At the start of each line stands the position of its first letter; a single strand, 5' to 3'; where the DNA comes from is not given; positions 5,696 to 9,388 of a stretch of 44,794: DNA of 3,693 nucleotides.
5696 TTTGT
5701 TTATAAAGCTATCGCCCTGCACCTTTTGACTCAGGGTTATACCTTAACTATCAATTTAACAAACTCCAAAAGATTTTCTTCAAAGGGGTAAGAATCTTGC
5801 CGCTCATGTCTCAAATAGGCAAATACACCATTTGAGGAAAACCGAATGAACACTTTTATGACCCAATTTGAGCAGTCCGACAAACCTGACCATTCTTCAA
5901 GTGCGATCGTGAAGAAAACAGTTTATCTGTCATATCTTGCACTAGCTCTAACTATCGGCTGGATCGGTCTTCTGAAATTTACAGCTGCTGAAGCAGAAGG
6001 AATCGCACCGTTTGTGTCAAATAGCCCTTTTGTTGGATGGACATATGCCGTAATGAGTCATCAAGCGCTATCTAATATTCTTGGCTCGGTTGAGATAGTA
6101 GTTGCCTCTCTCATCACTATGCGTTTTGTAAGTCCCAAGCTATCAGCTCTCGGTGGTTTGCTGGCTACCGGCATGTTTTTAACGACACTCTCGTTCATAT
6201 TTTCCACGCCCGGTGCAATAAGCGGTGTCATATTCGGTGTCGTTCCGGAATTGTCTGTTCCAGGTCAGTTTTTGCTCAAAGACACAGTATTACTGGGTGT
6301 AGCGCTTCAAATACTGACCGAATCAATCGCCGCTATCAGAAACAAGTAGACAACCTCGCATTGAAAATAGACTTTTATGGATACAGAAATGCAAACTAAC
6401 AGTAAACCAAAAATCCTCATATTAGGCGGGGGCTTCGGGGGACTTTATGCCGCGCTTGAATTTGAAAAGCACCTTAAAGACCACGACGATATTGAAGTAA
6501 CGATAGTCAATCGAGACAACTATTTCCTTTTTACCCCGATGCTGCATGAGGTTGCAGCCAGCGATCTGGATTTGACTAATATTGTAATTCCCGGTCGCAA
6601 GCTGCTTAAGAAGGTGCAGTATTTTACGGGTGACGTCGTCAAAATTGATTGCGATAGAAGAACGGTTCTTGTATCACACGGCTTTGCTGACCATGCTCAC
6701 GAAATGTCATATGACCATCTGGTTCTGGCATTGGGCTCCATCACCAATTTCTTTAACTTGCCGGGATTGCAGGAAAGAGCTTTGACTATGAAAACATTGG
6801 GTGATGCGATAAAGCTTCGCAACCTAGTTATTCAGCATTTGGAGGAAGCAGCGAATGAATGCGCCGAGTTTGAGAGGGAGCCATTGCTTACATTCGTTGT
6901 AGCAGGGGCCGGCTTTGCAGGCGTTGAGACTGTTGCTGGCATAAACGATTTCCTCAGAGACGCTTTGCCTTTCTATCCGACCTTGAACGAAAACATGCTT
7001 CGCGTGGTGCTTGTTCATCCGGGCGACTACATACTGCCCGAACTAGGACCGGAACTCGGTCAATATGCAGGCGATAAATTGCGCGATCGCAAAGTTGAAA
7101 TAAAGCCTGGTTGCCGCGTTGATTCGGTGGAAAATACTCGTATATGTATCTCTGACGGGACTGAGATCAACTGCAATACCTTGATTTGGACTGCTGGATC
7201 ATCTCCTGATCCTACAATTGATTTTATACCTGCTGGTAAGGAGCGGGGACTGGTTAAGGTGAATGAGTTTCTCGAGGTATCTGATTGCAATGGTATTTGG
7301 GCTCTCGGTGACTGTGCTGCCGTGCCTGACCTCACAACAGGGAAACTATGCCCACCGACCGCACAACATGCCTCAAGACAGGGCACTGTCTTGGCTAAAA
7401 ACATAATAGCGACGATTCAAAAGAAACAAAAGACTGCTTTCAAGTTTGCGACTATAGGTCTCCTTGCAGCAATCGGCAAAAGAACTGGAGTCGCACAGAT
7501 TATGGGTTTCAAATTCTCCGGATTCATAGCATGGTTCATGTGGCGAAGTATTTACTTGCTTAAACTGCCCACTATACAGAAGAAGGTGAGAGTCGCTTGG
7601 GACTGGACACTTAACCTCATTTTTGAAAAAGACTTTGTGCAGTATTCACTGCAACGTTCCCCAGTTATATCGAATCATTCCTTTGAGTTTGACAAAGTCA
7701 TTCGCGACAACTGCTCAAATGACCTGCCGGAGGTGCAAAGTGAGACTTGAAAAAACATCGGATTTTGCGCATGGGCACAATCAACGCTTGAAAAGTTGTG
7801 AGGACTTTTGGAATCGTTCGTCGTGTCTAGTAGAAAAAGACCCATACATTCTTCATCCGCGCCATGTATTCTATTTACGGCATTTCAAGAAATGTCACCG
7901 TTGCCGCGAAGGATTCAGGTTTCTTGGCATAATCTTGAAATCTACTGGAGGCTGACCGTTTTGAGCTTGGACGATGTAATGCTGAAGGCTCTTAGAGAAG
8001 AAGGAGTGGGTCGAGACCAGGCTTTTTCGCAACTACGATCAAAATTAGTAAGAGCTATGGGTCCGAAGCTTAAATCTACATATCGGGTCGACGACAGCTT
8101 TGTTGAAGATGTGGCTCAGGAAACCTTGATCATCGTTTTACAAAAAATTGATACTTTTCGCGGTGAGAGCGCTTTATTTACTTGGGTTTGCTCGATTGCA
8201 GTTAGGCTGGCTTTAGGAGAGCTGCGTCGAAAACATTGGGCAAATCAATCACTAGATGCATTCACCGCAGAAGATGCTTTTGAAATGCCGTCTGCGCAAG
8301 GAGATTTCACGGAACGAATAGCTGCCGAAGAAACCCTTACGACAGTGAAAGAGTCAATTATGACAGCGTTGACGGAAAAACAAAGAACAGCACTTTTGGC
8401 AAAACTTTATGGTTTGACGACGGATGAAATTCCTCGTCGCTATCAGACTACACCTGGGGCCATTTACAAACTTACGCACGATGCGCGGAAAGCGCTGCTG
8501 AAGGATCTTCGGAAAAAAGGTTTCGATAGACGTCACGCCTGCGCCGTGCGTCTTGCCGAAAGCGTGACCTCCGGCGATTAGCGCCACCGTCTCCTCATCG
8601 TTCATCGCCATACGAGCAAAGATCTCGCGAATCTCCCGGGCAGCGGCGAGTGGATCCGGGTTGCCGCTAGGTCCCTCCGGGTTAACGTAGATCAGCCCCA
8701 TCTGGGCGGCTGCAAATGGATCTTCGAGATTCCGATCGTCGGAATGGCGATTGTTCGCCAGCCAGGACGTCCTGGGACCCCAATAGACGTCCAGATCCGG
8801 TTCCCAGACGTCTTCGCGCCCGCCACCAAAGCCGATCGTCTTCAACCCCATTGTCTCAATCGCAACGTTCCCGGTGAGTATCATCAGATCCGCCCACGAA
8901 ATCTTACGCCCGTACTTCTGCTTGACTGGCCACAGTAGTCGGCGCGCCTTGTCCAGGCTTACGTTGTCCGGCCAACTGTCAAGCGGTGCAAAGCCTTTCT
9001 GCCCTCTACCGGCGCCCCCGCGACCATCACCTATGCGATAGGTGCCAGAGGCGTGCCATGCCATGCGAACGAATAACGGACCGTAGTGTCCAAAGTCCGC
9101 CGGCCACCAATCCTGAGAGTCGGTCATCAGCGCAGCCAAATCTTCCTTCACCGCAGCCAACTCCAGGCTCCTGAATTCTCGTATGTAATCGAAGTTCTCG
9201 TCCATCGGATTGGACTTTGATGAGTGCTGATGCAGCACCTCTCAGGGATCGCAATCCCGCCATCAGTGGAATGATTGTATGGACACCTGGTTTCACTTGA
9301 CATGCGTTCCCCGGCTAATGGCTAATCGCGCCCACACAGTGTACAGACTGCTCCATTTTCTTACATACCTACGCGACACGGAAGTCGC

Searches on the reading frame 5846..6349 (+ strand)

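Call 24: search_protein_families(library=pfam, proteins=[window:5846-6349:+], max_evalue=0.001)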
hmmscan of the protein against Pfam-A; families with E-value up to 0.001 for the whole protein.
window:5846-6349:+ (167 aa): 1 family
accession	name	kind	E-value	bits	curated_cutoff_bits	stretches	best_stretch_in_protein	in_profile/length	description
PF04224.18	DUF417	-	6.9e-31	107.6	27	1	23-162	12-172/175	Protein of unknown function, DUF417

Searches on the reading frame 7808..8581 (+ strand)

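Call 24: search_protein_families(library=pfam, proteins=[window:7808-8581:+], max_evalue=0.001)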
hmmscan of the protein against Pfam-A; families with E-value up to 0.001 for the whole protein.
window:7808-8581:+ (257 aa): 2 families
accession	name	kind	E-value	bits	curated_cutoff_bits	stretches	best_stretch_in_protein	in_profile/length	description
PF04542.20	Sigma70_r2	-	2.4e-08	34.1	24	1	94-144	18-70/71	Sigma-70 region 2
PF08281.18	Sigma70_r4_2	-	2.1e-05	24.5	25.7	1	184-230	7-54/54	Sigma-70, region 4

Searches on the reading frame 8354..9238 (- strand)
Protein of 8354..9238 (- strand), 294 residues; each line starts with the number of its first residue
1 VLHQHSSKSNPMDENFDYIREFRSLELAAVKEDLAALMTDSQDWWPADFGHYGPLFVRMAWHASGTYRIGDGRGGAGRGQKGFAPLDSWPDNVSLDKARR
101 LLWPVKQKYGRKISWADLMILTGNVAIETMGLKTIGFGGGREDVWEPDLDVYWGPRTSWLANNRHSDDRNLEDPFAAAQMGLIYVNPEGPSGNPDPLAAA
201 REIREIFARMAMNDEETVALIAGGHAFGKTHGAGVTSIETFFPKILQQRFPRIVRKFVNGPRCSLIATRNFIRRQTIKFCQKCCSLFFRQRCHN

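Call 24: search_protein_families(library=pfam, proteins=[window:8354-9238:-], max_evalue=0.001)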
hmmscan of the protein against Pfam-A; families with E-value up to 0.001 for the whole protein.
window:8354-9238:- (294 aa): 1 family
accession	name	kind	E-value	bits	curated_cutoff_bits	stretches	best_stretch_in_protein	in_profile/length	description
PF00141.28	peroxidase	-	2.7e-32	112.9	27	1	49-236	12-159/237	Peroxidase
